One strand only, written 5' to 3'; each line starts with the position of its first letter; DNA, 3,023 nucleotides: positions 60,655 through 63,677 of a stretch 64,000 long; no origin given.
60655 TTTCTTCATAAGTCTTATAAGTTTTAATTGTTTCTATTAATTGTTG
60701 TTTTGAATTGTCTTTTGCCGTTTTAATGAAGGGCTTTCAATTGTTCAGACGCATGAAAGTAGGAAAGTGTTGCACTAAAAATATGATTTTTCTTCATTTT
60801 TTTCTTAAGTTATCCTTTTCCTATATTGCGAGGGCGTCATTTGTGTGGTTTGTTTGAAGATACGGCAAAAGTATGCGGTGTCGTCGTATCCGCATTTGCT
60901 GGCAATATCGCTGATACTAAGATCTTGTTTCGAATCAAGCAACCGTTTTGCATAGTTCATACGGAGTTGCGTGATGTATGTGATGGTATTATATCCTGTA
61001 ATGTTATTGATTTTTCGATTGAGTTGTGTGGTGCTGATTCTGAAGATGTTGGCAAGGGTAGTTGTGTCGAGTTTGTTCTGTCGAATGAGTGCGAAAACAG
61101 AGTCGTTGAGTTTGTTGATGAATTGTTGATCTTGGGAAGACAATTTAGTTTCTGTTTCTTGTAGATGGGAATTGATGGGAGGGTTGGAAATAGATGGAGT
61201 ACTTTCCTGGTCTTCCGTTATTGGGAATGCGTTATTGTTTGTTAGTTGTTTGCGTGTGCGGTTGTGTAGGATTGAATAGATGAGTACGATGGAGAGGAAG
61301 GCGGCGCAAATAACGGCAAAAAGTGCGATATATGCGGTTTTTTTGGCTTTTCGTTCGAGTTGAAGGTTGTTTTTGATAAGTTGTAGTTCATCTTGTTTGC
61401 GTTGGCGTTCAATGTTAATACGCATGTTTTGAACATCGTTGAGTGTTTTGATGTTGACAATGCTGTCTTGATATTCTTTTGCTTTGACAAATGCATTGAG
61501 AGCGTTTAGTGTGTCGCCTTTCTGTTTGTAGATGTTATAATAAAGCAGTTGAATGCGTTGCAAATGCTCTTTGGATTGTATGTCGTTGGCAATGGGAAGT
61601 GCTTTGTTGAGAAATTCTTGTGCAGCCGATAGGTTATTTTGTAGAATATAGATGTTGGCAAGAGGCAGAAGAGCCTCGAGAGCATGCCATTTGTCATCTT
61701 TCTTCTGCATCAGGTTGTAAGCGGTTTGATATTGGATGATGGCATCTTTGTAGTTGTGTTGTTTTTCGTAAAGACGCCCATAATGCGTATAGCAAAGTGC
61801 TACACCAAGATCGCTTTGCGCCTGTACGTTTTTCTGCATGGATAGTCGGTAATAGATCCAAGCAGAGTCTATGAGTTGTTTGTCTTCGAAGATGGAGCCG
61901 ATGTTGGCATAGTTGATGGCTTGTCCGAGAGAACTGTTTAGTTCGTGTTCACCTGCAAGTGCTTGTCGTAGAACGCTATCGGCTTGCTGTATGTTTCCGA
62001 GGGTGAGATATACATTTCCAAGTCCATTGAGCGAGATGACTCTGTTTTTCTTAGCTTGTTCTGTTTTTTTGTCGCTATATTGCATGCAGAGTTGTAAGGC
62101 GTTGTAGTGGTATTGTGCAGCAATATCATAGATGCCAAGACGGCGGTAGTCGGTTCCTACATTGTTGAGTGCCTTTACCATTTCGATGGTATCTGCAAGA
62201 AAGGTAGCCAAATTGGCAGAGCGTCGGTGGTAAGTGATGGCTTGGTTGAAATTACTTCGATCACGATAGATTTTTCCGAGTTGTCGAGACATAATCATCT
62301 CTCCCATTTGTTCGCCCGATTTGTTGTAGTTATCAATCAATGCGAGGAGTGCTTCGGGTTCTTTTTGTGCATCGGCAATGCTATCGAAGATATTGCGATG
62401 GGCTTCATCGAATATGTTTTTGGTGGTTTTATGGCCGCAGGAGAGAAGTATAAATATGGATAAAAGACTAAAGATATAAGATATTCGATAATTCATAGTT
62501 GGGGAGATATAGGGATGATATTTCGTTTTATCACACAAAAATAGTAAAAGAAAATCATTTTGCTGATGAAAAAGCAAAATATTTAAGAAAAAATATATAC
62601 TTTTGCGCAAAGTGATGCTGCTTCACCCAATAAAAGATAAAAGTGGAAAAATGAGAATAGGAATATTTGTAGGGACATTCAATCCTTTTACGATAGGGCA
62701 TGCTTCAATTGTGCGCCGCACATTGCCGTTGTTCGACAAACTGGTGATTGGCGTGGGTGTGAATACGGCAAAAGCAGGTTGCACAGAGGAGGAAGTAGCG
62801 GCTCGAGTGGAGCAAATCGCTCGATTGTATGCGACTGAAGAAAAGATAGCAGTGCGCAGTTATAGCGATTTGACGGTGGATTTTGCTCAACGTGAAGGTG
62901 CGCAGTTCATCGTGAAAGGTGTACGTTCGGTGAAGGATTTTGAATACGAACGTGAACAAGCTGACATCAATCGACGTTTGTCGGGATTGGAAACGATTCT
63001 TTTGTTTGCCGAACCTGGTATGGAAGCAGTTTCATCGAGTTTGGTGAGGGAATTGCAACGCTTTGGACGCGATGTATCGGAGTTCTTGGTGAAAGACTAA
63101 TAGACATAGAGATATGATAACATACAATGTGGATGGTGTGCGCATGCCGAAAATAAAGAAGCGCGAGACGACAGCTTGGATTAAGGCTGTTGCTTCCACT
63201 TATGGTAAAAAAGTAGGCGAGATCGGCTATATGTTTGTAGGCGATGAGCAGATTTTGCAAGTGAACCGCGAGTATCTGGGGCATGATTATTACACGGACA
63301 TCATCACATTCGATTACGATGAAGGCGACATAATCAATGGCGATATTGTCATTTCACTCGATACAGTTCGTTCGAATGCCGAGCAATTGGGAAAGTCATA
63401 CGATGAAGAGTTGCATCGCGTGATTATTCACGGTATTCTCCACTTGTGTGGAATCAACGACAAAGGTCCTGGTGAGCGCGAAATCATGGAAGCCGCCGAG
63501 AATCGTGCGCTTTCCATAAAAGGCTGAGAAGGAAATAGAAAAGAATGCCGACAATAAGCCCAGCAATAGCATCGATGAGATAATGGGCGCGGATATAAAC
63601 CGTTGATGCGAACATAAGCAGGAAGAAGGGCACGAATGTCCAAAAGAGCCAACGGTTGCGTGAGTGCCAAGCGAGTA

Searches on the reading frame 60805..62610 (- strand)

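Call 7: search_protein_families(library=pfam, proteins=[window:60805-62610:-])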
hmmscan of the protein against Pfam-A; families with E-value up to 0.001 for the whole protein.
window:60805-62610:- (601 aa): 13 families
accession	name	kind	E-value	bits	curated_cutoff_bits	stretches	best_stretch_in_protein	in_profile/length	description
PF13424.12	TPR_12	-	3.2e-23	82.2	30.1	3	274-342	6-76/77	Tetratricopeptide repeat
PF12833.13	HTH_18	-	4e-22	78.7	33.6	1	519-599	1-80/80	Helix-turn-helix domain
PF00165.29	HTH_AraC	-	4.9e-14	52.5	26.6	1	561-598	6-42/42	Bacterial regulatory helix-turn-helix proteins, AraC family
PF00515.34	TPR_1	-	2.3e-11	43.4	27.8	0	145-174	1-30/34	Tetratricopeptide repeat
PF07719.23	TPR_2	-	2.9e-11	43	27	0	272-300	2-30/34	Tetratricopeptide repeat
PF13181.12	TPR_8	-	1.8e-10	40.6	25.7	0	194-218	4-28/34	Tetratricopeptide repeat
PF13374.12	TPR_10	-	3e-09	37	27.5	0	193-219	4-30/42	Tetratricopeptide repeat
PF13176.12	TPR_7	-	5.2e-09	35.9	27.9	0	193-222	1-30/36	Tetratricopeptide repeat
PF17874.7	TPR_MalT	-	2.5e-07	30.8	45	1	202-439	12-249/336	MalT-like TPR region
PF13428.12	TPR_14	-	5.5e-06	27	23.5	0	196-219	6-29/44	Tetratricopeptide repeat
PF14559.12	TPR_19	-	2.1e-05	25.2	25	1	293-343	6-57/68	Tetratricopeptide repeat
PF25063.1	ARM_TT21_C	-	4.8e-05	23.7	35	0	273-305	131-163/209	Tetratricopeptide repeat protein 21 C-terminal ARM domain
PF21325.3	SHPRH_helical-1st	-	0.0008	20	27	0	181-225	14-58/95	E3 ubiquitin-protein ligase SHPRH, first helical domain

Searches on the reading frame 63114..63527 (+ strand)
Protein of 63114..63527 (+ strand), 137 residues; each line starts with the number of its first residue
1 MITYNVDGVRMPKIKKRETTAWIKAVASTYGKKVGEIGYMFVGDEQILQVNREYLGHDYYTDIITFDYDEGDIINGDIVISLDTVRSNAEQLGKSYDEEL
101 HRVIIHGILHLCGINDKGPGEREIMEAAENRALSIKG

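Call 28: find_encoding_contigs(protein=window:63114-63527:+, flank=10000, max_places=3)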
Protein window:63114-63527:+ (137 aa): 6 contigs read that carry it; 2 places shown.
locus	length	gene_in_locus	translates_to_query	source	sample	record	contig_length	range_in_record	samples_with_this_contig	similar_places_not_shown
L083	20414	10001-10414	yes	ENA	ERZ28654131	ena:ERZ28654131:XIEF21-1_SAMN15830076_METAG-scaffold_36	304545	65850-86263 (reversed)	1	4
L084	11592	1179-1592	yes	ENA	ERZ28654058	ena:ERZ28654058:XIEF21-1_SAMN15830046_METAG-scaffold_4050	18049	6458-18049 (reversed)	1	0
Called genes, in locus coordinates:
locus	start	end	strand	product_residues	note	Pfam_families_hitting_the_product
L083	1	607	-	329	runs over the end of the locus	PF02445:NadA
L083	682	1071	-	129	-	-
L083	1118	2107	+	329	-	PF00112:Peptidase_C1 (faint), PF03051:Peptidase_C1_2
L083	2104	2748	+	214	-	PF00702:Hydrolase, PF08282:Hydrolase_3 (faint), PF12710:HAD (weak), PF13419:HAD_2, PF13242:Hydrolase_like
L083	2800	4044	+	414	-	PF01136:Peptidase_U32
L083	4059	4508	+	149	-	PF02657:SufE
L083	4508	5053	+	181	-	PF00588:SpoU_methylase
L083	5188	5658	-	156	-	PF14060:DUF4252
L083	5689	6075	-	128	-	-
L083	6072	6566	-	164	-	PF04542:Sigma70_r2, PF08281:Sigma70_r4_2, PF04545:Sigma70_r4 (weak)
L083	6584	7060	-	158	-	PF14060:DUF4252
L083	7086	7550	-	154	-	PF14060:DUF4252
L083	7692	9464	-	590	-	PF13428:TPR_14 (faint), PF14559:TPR_19 (faint), PF13424:TPR_12 (weak), PF13424:TPR_12 (weak), PF17874:TPR_MalT (weak), PF13424:TPR_12, PF12833:HTH_18, PF00165:HTH_AraC, +5 more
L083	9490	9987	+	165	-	PF01467:CTP_transf_like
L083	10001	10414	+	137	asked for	PF02130:YbeY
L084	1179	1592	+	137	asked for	PF02130:YbeY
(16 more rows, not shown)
